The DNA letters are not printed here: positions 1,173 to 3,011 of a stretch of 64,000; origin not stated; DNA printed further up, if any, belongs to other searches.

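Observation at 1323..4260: pnuC / stand-alone NadR-type kinase / DUF4301 / MTH1187-like operon: DUF4301 may be a non-orthologous nucleotidyltransferase in riboside-vitamin salvage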

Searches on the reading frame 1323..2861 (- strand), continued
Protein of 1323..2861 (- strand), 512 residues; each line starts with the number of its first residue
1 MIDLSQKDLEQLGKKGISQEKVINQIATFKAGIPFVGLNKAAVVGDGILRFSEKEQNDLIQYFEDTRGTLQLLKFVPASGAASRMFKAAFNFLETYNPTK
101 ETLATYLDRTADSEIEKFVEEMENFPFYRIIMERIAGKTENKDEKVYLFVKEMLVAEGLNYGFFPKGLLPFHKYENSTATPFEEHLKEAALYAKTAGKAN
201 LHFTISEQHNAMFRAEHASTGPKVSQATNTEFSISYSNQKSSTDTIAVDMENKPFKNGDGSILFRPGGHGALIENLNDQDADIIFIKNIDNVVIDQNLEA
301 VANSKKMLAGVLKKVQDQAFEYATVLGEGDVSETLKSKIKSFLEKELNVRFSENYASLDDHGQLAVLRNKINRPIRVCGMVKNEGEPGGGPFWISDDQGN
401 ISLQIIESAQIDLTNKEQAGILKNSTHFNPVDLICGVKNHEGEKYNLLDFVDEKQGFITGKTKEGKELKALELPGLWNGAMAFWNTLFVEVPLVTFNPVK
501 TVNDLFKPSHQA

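Call 29: search_protein_representatives(alignment_id=A2)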
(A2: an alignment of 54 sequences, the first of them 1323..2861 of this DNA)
Query: 54 sequences, 512 profile positions. Proteins with E-value up to 0.001 (for the whole library): 3759; up to 1e-10: 2741; up to 1e-30: 1443. The best 150 are listed.
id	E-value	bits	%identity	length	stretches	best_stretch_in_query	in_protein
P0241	4.7e-212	721.8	-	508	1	5-511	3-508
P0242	5.4e-209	711.7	-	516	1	4-511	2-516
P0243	3.7e-197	672.6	-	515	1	1-511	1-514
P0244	4.1e-196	669.1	-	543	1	4-511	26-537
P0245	1.7e-195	667.1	-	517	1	3-511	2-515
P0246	2.5e-193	660.0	-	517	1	4-511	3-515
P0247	1.9e-192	657.1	-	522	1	4-512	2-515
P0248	1.5e-191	654.1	-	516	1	4-511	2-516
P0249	5.8e-185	632.4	-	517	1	3-511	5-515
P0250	3.4e-184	629.8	-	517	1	3-511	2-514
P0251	1.6e-183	627.6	-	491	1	4-511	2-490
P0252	7.5e-183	625.4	-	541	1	1-511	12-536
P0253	1.8e-182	624.2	-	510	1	3-511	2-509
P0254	3.9e-182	623.0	-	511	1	3-510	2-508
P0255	2.1e-181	620.6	-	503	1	4-511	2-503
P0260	8.9e-180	615.3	-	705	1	4-511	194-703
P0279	6.3e-171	586.1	-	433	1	95-511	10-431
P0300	1.3e-167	575.1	-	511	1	3-511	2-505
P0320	6.4e-163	559.6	-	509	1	3-511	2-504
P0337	1.4e-160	551.9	-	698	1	13-511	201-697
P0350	1.5e-158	545.2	-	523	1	3-511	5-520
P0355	3.6e-158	544.0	-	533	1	3-510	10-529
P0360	7.8e-158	542.9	-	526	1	4-511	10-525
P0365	4.7e-157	540.3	-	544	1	4-510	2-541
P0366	4.9e-157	540.2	-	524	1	3-511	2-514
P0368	8.8e-157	539.4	-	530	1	3-511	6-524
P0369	9.2e-157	539.3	-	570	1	4-511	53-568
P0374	2.9e-155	534.4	-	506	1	4-510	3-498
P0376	8.1e-155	532.9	-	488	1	6-508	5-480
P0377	9.6e-155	532.7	-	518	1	4-511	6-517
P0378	1.1e-154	532.5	-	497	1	1-511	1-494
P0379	1.2e-154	532.4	-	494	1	3-511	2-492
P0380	1.2e-154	532.3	-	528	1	3-511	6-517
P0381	1.6e-154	531.9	-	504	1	1-511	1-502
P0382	2.1e-154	531.6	-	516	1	3-511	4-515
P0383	2.9e-154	531.1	-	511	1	5-510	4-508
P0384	3.6e-154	530.8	-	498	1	4-511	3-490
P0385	4.1e-154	530.6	-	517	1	8-511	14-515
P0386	4.7e-154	530.4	-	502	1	3-507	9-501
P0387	5.7e-154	530.1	-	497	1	1-511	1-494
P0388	6.5e-154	529.9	-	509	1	3-511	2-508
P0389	1.4e-153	528.9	-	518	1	5-511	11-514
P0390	1.4e-153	528.8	-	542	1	4-511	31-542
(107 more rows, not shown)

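Call 39: search_protein_families(library=pfam, proteins=[L002:10253-12475:+, L002:12521-13516:+, L002:13513-13950:-, L002:14081-14611:+, L002:14689-15081:+, L058:6802-7953:+, L058:4811-6697:+, L067:6763-7842:+, L064:3338-4756:+, L078:9863-11029:+], max_evalue=0.001)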
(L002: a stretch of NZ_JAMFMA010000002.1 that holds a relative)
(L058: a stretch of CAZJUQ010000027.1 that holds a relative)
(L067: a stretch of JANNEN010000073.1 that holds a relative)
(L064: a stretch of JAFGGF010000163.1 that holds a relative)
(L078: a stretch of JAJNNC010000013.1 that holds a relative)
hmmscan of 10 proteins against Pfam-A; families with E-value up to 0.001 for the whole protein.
L002:10253-12475:+ (740 aa): 2 families
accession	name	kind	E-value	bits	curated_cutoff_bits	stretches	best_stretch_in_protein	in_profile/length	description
PF00593.30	TonB_dep_Rec_b-barrel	-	1.5e-26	94.7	27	1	262-692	20-436/436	TonB dependent receptor-like, beta-barrel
PF07715.20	Plug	-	1.7e-08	35.4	23.9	1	63-171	3-106/107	TonB-dependent Receptor Plug Domain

L002:12521-13516:+ (331 aa): 3 families
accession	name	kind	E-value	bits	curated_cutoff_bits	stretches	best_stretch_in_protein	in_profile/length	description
PF01408.29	GFO_IDH_MocA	-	2.8e-22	80.1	24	1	13-133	1-120/120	Oxidoreductase family, NAD-binding Rossmann fold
PF22725.1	GFO_IDH_MocA_C3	-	6.5e-19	68.6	27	1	141-264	1-123/124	GFO/IDH/MocA C-terminal domain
PF02894.22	GFO_IDH_MocA_C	-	1.8e-06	28.3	22.9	1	145-268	1-129/218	Oxidoreductase family, C-terminal alpha/beta domain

L002:13513-13950:- (145 aa): 0 families

L002:14081-14611:+ (176 aa): 2 families
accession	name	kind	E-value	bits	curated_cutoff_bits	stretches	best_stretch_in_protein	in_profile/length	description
PF03449.20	GreA_GreB_N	-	2.7e-28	98.4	24.5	1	24-92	2-70/71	Transcription elongation factor, N-terminal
PF01272.25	GreA_GreB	-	8e-26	90.3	26.9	1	101-174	3-76/77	Transcription elongation factor, GreA/GreB, C-term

L002:14689-15081:+ (130 aa): 2 families
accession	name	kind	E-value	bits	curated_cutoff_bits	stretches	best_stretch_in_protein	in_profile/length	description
PF01230.28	HIT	-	8.5e-20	71.7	21.5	1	11-101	2-97/98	HIT domain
PF11969.13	DcpS_C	-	1.4e-12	48.5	24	1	4-103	3-106/114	Scavenger mRNA decapping enzyme C-term binding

L058:6802-7953:+ (383 aa): 3 families
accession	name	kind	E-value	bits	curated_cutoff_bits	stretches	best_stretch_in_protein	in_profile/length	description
PF10509.15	GalKase_gal_bdg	-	7e-20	70.8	23.1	1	8-55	5-47/49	Galactokinase galactose-binding signature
PF00288.32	GHMP_kinases_N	-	5.8e-19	68.5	22.3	1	91-177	2-86/87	GHMP kinases N terminal domain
PF08544.19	GHMP_kinases_C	-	1.5e-09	38.6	21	1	281-354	2-76/85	GHMP kinases C terminal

L058:4811-6697:+ (628 aa): 2 families
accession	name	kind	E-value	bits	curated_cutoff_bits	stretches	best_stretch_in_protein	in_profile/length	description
PF01566.24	Nramp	-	2.7e-133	444.9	29.8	1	47-402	1-356/357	Natural resistance-associated macrophage protein-like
PF00582.32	Usp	-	8.7e-24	85.1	24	1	492-625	2-141/141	Universal stress protein family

L067:6763-7842:+ (359 aa): 1 family
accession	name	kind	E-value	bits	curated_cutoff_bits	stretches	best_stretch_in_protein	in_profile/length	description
PF01636.29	APH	-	7.6e-46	157.2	23.2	1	39-278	1-229/239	Phosphotransferase enzyme family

L064:3338-4756:+ (472 aa): 40 families (the best 25 are shown)
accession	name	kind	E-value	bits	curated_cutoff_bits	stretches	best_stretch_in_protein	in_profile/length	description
PF07719.23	TPR_2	-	4.6e-56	182.8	27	5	275-307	2-34/34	Tetratricopeptide repeat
PF00515.34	TPR_1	-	1.3e-55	183.5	27.8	4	208-239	3-34/34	Tetratricopeptide repeat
PF13181.12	TPR_8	-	1e-51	169.1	25.7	4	343-375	2-34/34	Tetratricopeptide repeat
PF13414.12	TPR_11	-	6.4e-42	141.4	26.8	3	247-286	1-40/42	TPR repeat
PF13431.12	TPR_17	-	8.7e-37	122.8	24.4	2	263-295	2-34/34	Tetratricopeptide repeat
PF14559.12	TPR_19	-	5.2e-36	123.2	25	4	254-311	5-62/68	Tetratricopeptide repeat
PF13428.12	TPR_14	-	9.2e-36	119.1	23.5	0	247-281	8-42/44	Tetratricopeptide repeat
PF13432.12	TPR_16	-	5.2e-35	119.9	32.7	2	245-302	2-59/65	Tetratricopeptide repeat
PF23914.1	TPR_CcmH_CycH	-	2.2e-33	115.8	42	5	344-439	52-150/158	Cytochrome c-type biogenesis protein H TPR domain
PF13424.12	TPR_12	-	1.1e-30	106.1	30.1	2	245-305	8-76/77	Tetratricopeptide repeat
PF12895.13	ANAPC3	-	3.9e-22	78.8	27.2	1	254-333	3-81/82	Anaphase-promoting complex, cyclosome, subunit 3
PF13176.12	TPR_7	-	2.1e-18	65.2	27.9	0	244-272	3-31/36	Tetratricopeptide repeat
PF13371.12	TPR_9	-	7.5e-18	64.8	35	1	214-276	3-65/73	Tetratricopeptide repeat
PF13174.12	TPR_6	-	1.5e-17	63.4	26.3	0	242-272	2-32/33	Tetratricopeptide repeat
PF12569.14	NatA_aux_su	-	1.6e-13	50.9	33.3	1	346-432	196-282/515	N-terminal acetyltransferase A, auxiliary subunit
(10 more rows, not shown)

L078:9863-11029:+ (388 aa): 0 families

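Call 41: find_related_loci(query=A3, collection=metagenome_contigs, flank=6000)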
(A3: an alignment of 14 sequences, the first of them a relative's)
Query A3 (517 aa) in metagenome_contigs; peptide patterns used: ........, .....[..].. (x = any residue, [..] = any of these).
600 stretches matched a pattern (row limit reached: there are more); 594 encode a relative of the query (tblastn E <= 1e-3); the best 80 are kept; 80 distinct loci.
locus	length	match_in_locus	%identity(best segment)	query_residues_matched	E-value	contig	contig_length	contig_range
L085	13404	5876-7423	68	1-516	0e+0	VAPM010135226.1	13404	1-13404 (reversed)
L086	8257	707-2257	64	1-517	0e+0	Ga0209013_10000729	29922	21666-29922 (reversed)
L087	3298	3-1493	65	20-516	0e+0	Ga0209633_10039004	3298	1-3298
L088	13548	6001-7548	63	1-516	0e+0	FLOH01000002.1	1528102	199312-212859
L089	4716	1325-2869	59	1-515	0e+0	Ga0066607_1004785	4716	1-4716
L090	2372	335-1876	61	2-515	0e+0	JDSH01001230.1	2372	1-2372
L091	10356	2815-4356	60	1-514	0e+0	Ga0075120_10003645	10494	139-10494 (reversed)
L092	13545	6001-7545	60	1-515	0e+0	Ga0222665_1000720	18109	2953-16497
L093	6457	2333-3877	59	1-515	0e+0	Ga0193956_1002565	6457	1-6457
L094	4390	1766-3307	58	1-515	0e+0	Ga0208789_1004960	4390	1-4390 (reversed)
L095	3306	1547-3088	56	1-515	0e+0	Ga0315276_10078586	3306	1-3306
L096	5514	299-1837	57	1-515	0e+0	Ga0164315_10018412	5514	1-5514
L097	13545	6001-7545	57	1-515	0e+0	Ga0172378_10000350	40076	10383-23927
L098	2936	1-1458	60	29-515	0e+0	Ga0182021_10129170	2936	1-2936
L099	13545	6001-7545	57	1-515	0e+0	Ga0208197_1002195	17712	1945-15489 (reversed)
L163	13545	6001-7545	49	1-516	6e-171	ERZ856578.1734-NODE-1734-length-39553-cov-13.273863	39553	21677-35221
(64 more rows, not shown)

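Call 54: search_solved_structures(query=A4, max_evalue=10, show_alignments=4)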
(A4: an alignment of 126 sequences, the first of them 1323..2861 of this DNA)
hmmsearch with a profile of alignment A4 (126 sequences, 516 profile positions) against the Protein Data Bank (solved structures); distinct sequences matched with E-value up to 10: 2.
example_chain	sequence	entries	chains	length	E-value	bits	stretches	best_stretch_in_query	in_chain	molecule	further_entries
7ppr_A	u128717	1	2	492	0.64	12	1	407-510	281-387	UTP--glucose-1-phosphate uridylyltransferase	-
5weg_A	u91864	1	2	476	1.9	10.5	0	222-296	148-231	UTP--glucose-1-phosphate uridylyltransferase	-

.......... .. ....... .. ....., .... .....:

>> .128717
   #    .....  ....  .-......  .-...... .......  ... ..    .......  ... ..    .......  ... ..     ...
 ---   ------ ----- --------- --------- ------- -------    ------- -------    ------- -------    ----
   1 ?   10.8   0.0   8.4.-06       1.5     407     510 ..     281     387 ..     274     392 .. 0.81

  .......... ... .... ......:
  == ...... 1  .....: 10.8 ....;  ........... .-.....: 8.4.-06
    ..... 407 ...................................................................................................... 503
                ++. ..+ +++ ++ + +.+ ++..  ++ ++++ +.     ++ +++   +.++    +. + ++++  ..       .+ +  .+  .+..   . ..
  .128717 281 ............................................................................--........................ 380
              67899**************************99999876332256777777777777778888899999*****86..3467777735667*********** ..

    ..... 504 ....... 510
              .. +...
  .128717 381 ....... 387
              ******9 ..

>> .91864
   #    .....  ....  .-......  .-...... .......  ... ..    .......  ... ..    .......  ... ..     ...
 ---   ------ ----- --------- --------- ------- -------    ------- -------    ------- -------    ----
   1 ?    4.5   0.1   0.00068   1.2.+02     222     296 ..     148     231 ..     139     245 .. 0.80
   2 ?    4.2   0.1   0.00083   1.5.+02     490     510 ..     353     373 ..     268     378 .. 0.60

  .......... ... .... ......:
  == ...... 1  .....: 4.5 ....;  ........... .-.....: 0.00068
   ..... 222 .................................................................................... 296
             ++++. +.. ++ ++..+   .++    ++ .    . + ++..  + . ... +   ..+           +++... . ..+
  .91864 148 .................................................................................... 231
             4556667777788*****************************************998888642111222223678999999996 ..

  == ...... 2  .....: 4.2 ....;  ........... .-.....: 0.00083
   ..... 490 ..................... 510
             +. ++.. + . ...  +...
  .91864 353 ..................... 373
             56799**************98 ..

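Call 66: list_cluster_members(proteins=[P0241, P0244, P0260, P0279, P0300, P0320, P0337, P0350, P0369, P0390])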
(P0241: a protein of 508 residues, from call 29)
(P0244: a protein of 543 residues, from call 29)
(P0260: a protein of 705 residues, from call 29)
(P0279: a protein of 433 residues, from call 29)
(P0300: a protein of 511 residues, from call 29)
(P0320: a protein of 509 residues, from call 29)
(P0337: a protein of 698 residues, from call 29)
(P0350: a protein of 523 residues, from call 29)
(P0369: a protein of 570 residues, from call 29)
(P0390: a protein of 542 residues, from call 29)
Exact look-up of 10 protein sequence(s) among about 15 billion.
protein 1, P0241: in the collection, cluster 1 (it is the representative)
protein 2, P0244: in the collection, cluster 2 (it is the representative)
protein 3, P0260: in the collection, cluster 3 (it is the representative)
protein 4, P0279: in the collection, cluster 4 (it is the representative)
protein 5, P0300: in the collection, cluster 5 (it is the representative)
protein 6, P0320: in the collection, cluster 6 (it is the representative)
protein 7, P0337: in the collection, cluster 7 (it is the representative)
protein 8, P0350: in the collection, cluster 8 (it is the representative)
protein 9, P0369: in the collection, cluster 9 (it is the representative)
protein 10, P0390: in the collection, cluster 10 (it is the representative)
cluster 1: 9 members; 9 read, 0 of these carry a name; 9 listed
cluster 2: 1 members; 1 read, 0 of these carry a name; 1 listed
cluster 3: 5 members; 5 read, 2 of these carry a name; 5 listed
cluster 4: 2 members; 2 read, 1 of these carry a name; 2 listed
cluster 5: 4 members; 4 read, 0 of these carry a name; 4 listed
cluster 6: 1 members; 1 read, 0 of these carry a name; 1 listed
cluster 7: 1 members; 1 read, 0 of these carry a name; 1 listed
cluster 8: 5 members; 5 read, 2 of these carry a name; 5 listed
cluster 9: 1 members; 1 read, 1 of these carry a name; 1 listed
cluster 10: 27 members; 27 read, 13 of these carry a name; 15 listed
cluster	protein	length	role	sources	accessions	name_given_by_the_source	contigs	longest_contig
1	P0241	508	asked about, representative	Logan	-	-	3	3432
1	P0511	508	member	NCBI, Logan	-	-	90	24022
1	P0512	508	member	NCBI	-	-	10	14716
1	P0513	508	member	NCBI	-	-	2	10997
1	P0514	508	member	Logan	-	-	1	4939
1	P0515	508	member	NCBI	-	-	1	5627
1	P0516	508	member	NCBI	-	-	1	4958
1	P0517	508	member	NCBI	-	-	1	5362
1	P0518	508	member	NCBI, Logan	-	-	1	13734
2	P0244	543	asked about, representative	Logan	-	-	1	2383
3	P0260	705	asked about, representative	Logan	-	-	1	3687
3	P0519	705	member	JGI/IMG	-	nicotinamide riboside kinase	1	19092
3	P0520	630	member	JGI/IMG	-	hypothetical protein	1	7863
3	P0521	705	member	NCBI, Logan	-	-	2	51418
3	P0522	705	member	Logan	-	-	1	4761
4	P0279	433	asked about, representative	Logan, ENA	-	-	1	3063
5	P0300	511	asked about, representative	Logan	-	-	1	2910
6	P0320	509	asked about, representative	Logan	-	-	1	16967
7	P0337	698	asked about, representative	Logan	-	-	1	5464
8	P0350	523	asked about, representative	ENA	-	-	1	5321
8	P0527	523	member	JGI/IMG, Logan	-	hypothetical protein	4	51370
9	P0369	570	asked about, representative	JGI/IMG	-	hypothetical protein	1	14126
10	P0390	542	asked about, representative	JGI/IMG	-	Domain of unknown function (DUF4301)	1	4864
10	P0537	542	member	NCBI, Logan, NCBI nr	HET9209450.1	MAG TPA: DUF4301 family protein [Thermoanaerobaculia bacterium] | DUF4301 family protein [Thermoanaerobaculia bacterium]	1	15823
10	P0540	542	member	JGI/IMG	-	hypothetical protein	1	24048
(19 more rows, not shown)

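Call 67: find_encoding_contigs(protein=P0540, flank=8000, max_places=3)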
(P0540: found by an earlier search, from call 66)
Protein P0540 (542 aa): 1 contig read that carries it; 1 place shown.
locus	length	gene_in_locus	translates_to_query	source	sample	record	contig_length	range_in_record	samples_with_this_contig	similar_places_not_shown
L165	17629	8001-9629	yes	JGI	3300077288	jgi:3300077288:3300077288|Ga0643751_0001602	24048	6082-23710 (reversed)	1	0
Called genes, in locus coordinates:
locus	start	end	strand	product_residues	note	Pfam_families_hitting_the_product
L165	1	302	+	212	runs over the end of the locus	?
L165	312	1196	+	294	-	PF01497:Peripla_BP_2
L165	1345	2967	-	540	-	-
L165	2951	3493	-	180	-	-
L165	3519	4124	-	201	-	PF04542:Sigma70_r2, PF08281:Sigma70_r4_2, PF04545:Sigma70_r4 (faint)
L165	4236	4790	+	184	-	PF16036:Chalcone_3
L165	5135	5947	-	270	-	PF02673:BacA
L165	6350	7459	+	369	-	PF00106:adh_short (faint), PF01073:3Beta_HSD, PF01370:Epimerase, PF02719:Polysacc_synt_2, PF04321:RmlD_sub_bind, PF07993:NAD_binding_4, PF16363:GDP_Man_Dehyd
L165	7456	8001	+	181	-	PF00908:dTDP_sugar_isom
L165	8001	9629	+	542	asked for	PF14134:DUF4301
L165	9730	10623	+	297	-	-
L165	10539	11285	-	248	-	-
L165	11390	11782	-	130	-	-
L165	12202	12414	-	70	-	-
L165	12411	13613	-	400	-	-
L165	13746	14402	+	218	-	PF23639:DUF7146, PF13155:Toprim_2 (weak)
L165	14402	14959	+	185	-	PF16473:Rv2179c-like (weak)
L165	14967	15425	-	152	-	PF07681:DoxX (weak)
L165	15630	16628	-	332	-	PF00891:Methyltransf_2, PF13489:Methyltransf_23 (weak), PF08242:Methyltransf_12 (weak)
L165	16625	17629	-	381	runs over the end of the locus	PF00266:Aminotran_5, PF22580:KYNU_C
